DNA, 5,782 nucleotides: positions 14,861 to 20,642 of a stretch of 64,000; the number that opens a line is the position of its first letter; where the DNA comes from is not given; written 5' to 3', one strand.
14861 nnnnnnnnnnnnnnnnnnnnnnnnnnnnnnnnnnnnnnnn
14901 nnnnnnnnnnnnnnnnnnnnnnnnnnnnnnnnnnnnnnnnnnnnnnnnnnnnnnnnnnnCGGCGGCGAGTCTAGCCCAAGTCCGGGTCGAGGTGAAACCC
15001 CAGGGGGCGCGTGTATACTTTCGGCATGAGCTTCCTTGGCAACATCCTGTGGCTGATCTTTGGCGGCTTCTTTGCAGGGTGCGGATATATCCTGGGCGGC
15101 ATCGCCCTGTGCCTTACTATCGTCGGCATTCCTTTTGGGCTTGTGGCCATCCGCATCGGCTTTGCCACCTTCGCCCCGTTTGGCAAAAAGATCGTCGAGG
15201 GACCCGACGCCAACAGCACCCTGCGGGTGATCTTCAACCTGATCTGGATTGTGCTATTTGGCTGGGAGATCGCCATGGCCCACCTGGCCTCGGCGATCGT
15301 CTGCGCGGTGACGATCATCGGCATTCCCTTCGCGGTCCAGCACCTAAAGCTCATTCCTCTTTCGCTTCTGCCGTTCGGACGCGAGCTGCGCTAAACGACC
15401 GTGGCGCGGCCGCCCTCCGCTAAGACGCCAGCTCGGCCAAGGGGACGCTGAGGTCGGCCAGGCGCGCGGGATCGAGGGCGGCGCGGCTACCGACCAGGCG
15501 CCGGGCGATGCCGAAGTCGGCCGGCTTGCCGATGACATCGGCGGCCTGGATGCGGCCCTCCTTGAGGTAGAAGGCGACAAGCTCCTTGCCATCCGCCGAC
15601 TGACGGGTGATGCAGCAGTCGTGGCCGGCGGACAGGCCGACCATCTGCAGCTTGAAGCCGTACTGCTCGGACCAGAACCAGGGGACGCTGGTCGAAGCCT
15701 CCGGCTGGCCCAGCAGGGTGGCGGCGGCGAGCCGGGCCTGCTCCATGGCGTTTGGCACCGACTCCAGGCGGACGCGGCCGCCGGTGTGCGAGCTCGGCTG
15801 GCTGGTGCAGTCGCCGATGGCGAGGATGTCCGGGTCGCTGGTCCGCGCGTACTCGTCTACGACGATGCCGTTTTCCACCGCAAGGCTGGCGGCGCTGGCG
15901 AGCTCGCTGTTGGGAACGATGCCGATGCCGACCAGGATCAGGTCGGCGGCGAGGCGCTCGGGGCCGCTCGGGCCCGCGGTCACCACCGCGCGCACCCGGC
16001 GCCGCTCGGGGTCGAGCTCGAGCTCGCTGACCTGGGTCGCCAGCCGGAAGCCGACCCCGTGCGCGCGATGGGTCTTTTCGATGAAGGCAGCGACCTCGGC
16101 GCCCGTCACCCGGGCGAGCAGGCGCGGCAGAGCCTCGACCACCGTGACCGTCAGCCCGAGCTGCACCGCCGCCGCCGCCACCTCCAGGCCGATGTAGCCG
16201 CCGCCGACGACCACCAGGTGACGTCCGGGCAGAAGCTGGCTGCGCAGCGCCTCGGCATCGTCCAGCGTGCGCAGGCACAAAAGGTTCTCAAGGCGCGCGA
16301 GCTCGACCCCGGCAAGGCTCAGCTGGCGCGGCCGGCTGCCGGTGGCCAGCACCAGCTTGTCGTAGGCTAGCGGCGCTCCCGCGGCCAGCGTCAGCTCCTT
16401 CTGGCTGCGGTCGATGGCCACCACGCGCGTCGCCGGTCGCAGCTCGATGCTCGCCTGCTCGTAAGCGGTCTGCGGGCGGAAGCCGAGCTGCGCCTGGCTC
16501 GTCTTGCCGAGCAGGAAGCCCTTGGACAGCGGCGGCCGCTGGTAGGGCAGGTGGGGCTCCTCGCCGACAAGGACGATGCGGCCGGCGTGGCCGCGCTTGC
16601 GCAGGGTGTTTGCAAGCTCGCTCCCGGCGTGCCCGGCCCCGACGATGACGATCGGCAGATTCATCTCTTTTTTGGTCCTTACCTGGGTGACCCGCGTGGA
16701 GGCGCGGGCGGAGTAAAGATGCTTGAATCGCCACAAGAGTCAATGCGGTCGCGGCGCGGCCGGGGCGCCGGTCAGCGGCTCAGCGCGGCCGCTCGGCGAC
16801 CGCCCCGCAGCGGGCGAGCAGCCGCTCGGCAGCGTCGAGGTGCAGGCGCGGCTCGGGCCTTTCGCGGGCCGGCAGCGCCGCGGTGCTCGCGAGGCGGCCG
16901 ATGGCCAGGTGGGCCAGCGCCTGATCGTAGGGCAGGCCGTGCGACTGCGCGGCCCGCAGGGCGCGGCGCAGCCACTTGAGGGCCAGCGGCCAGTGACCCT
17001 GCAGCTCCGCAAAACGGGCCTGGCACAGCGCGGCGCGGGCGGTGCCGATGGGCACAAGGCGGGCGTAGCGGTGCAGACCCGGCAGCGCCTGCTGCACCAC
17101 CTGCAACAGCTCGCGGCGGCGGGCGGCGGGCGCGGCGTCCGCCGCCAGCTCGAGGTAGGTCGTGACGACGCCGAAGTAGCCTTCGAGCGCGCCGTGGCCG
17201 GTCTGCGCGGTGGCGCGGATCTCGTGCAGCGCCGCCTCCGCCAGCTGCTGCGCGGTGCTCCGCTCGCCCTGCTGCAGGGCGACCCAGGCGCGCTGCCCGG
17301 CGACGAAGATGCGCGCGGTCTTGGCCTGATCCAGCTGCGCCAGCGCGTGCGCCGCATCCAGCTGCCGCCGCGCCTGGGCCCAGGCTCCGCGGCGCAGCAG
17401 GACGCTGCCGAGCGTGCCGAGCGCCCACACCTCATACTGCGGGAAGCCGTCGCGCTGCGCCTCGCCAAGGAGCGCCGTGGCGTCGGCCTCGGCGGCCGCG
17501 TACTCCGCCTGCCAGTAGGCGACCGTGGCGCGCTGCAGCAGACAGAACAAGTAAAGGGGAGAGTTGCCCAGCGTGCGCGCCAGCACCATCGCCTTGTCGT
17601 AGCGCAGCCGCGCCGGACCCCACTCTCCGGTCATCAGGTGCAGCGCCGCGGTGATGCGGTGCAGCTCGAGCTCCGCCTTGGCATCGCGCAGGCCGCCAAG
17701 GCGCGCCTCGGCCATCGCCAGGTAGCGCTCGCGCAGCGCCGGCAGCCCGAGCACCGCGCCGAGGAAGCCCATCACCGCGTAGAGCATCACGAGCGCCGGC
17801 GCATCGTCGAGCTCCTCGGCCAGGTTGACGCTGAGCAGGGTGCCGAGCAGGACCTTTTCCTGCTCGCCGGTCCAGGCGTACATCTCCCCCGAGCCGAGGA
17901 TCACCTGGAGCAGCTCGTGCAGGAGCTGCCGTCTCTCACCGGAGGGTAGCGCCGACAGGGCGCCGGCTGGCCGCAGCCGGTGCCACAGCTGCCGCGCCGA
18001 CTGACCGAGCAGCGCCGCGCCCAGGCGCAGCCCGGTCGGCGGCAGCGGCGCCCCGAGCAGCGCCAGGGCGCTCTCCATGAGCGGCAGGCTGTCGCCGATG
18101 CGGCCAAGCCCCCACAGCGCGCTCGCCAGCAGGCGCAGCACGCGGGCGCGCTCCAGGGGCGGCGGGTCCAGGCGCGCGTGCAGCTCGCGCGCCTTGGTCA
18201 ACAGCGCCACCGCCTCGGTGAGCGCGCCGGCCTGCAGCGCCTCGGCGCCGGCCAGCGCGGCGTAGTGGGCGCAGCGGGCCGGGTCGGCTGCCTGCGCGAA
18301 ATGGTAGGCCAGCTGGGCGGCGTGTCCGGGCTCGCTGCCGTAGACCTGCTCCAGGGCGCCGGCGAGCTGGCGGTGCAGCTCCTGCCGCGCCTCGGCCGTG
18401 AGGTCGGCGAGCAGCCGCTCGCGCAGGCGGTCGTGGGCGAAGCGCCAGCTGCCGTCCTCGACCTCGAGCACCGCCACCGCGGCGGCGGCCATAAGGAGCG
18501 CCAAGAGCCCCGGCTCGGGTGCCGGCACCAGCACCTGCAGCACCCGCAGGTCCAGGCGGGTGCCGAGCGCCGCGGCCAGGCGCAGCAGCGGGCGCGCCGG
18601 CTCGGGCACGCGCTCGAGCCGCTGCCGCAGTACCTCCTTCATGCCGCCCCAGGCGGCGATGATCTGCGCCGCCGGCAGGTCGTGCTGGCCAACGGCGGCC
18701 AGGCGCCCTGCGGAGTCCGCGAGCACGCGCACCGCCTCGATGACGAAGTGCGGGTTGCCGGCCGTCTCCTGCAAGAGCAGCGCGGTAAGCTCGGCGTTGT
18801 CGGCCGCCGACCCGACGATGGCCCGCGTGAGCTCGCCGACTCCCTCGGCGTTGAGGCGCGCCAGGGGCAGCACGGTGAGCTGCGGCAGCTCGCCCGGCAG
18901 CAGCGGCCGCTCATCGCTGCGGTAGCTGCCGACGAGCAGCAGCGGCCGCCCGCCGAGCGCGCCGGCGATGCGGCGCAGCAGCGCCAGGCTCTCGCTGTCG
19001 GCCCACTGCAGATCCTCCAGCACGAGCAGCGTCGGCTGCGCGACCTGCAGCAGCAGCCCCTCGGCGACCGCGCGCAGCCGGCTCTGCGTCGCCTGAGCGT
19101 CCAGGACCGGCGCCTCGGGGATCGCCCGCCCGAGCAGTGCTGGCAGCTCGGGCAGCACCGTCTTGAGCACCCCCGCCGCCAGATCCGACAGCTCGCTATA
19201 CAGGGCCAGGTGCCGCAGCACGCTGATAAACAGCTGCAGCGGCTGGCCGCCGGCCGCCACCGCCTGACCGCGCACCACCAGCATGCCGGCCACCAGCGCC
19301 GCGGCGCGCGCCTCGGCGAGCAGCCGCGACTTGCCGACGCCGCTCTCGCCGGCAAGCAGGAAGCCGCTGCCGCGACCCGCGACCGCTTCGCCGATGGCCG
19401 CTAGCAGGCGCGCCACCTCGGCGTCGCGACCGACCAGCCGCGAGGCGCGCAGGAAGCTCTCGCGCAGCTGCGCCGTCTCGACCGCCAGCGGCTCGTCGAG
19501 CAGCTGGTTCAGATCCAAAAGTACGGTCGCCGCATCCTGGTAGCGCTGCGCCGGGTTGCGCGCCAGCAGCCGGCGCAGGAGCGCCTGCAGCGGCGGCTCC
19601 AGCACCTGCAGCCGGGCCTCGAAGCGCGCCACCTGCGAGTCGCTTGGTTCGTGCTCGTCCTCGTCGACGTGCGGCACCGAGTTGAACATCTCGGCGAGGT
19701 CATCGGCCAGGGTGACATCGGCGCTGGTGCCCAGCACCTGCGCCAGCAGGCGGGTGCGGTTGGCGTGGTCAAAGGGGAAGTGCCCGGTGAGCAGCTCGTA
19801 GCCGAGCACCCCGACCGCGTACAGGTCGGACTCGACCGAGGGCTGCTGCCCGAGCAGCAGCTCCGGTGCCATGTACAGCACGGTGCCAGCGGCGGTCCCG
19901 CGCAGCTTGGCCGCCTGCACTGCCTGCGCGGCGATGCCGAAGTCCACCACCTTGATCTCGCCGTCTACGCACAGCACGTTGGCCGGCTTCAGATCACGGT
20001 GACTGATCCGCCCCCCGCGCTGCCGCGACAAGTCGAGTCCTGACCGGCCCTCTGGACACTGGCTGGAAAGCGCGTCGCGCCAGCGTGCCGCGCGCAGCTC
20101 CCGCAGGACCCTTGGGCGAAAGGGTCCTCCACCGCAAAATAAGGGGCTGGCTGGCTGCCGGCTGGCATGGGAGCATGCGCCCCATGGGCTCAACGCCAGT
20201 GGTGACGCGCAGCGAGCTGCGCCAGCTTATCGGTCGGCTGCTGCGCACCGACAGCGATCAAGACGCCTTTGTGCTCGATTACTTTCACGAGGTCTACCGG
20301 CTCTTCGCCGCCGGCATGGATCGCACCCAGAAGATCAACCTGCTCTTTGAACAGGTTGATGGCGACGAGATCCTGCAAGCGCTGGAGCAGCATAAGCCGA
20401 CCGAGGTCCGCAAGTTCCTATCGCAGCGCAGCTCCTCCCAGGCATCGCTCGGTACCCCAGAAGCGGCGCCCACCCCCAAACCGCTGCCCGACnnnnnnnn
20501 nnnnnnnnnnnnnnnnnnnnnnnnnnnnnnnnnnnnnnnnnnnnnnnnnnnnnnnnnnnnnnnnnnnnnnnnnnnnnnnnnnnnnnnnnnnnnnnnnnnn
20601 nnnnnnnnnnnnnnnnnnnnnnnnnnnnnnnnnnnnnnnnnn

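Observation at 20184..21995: Helical adaptor - TIR - SIR2 fusion: candidate single-gene NAD+-depleting immune effector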

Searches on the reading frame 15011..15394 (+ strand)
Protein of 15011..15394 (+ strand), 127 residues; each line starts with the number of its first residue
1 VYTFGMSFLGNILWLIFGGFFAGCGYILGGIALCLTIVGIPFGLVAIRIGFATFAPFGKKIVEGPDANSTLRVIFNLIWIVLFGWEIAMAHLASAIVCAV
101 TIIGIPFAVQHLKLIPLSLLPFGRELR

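Call 6: search_protein_families(library=pfam, proteins=[window:15011-15394:+], max_evalue=10)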
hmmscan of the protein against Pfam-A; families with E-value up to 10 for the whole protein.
window:15011-15394:+ (127 aa): 1 family
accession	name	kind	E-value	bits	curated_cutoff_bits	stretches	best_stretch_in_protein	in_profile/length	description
PF03733.18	YccF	-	7.2e-34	116.6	27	2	74-124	1-51/51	Inner membrane component domain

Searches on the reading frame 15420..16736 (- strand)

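Call 6: search_protein_families(library=pfam, proteins=[window:15420-16736:-], max_evalue=10)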
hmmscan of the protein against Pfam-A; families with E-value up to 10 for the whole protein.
window:15420-16736:- (438 aa): 24 families
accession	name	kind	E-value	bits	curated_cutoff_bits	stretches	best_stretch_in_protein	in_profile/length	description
PF07992.20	Pyr_redox_2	-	2.6e-74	250.7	26.1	1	29-334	3-291/291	Pyridine nucleotide-disulphide oxidoreductase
PF14759.12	Reductase_C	-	1.3e-27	96.6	25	1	353-437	1-85/85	Reductase C-terminal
PF00070.33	Pyr_redox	-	1.4e-23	83.7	22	2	173-251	1-77/82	Pyridine nucleotide-disulphide oxidoreductase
PF13450.12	NAD_binding_8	-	9.2e-08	32.7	21.9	2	176-215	1-40/68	NAD(P)-binding Rossmann-like domain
PF01266.30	DAO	-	1.2e-05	25.5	27.9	2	174-203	2-31/353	FAD dependent oxidoreductase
PF02254.24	TrkA_N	-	1.5e-05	25.7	23.8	2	29-57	1-27/116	TrkA-N domain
PF01134.28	GIDA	-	0.00011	21.8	22.1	2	29-51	2-24/391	Glucose inhibited division protein A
PF13478.12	XdhC_C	-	0.0002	22.3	29.7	1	174-220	1-49/125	XdhC Rossmann domain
PF03486.20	HI0933_like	-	0.00022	21.2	50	1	173-210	2-39/244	HI0933-like protein Rossmann domain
PF05834.18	Lycopene_cycl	-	0.0003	20.4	23.4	2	29-64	2-37/380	Lycopene cyclase protein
PF02826.25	2-Hacid_dh_C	-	0.00031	20.6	25.1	1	162-205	27-70/178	D-isomer specific 2-hydroxyacid dehydrogenase, NAD binding domain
PF13454.12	NAD_binding_9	-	0.00034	21.1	21.8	2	102-134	120-154/155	FAD-NAD(P)-binding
PF01262.27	AlaDh_PNT_C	-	0.00041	20.3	23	1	173-221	30-78/214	Alanine dehydrogenase/PNT, C-terminal domain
PF13738.12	Pyr_redox_3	-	0.00046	20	30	2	175-201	1-28/305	Pyridine nucleotide-disulphide oxidoreductase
PF13241.12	NAD_binding_7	-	0.0019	19.2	22.1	1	171-201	7-37/104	Putative NAD(P)-binding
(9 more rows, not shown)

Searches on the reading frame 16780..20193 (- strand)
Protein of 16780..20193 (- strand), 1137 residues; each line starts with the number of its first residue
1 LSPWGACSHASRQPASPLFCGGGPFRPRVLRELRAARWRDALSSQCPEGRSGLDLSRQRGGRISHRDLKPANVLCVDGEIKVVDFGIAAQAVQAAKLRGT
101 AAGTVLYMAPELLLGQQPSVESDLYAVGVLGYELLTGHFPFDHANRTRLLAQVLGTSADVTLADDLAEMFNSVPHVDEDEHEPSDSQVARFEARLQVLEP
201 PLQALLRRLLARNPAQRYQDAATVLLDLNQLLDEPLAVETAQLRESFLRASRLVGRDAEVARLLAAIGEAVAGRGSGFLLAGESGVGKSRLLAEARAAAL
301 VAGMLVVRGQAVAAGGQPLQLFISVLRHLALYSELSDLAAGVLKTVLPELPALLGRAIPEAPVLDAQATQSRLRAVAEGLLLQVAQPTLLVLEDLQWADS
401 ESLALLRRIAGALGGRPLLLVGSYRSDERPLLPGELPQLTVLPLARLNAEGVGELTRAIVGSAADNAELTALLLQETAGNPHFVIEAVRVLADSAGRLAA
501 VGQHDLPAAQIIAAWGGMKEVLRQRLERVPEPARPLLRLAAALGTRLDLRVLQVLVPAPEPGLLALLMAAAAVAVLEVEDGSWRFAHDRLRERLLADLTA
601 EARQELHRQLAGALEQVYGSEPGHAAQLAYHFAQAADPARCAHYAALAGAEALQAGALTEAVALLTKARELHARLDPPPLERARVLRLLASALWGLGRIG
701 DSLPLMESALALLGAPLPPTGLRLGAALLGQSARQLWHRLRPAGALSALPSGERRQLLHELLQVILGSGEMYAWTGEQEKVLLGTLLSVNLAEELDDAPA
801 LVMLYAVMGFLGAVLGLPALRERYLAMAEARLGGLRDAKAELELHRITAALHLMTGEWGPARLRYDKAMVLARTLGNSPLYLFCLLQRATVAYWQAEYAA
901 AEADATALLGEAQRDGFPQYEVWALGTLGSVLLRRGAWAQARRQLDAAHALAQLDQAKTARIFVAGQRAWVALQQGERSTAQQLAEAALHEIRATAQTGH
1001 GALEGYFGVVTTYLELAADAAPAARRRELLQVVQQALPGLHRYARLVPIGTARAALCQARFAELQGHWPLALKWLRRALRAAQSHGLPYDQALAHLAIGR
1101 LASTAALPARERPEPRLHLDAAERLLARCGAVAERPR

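Call 6: search_protein_families(library=pfam, proteins=[window:16780-20193:-], max_evalue=10)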
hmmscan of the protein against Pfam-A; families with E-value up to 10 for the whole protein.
window:16780-20193:- (1137 aa): 7 families
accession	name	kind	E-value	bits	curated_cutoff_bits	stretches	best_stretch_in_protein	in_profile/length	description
PF00069.31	Pkinase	-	3.5e-27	95.9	31.7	1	62-219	118-253/263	Protein kinase domain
PF13191.12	AAA_16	-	9.9e-24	85.1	32.6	1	252-421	1-167/167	AAA ATPase domain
PF07714.23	PK_Tyr_Ser-Thr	-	7.6e-12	45.5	23.1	1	63-153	123-217/258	Protein tyrosine and serine/threonine kinase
PF13401.12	AAA_22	-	0.00014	22.6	27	1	279-425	9-125/130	AAA domain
PF13424.12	TPR_12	-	0.00039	21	30.1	3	646-713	8-75/77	Tetratricopeptide repeat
PF10236.15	DAP3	-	0.027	14.1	23.1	1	278-307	26-55/311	Mitochondrial ribosomal death-associated protein 3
PF10923.14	BrxC_BrxD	-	0.39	10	22.2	1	254-310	28-84/414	BREX system ATP-binding protein BrxC/D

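Call 7: search_protein_families(library=ncbifam, proteins=[window:16780-20193:-], max_evalue=0.1)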
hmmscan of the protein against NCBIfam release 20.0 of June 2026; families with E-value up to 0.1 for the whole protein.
window:16780-20193:- (1137 aa): 10 families
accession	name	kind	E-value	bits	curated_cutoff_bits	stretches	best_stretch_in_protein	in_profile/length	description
TIGR03903.1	TOMM_kin_cyc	equivalog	7.7e-41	140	705.75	2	205-677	435-926/1267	TOMM system kinase/cyclase fusion protein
NF033483.0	PknB_PASTA_kin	equivalog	1.2e-26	93.9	450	1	62-143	127-210/563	Stk1 family PASTA domain-containing Ser/Thr kinase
NF047741.1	antiphage_MADS6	equivalog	4.7e-18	65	460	1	62-191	319-456/612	methylation-associated defense system protein kinase MAD6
NF052427.1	StpK7MSMEG_1200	equivalog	2.3e-14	52.8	900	1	63-144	129-212/601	serine/threonine protein kinase StpK7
NF053615.1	SerThrKinAfsKStmc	equivalog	7.2e-12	44.8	1300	1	61-186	131-260/809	protein serine/threonine kinase AfsK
NF009651.0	PRK13184.1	equivalog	5.9e-11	41.1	839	1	63-148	134-238/932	serine/threonine-protein kinase PknD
NF043056.1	T4SS_LegK1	equivalog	9.6e-07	27.8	550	1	63-129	210-278/516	Dot/Icm T4SS effector kinase LegK1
NF038308.1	RNA_repair_RtcR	equivalog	0.015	14.2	650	1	208-291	135-220/530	RNA repair transcriptional activator RtcR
TIGR03724.2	arch_bud32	equivalog_domain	0.043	13.3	125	1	61-91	104-134/193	KEOPS complex kinase/ATPase Bud32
TIGR02928.1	TIGR02928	subfamily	0.055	12.3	181.3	1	243-290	8-55/366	orc1/cdc6 family replication initiation protein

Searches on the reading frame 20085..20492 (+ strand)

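Call 6: search_protein_families(library=pfam, proteins=[window:20085-20492:+], max_evalue=10)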
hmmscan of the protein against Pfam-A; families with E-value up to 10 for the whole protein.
seq(136 aa): 3 families
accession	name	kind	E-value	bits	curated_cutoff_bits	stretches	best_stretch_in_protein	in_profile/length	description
PF03489.22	SapB_2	-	0.12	13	21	0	93-108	11-27/34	Saposin-like type B, region 2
PF11491.13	DUF3213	-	0.17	12.6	27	1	64-108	20-64/85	Protein of unknown function (DUF3213)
PF16113.10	ECH_2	-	0.23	11.4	27.2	1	37-114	169-252/335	Enoyl-CoA hydratase/isomerase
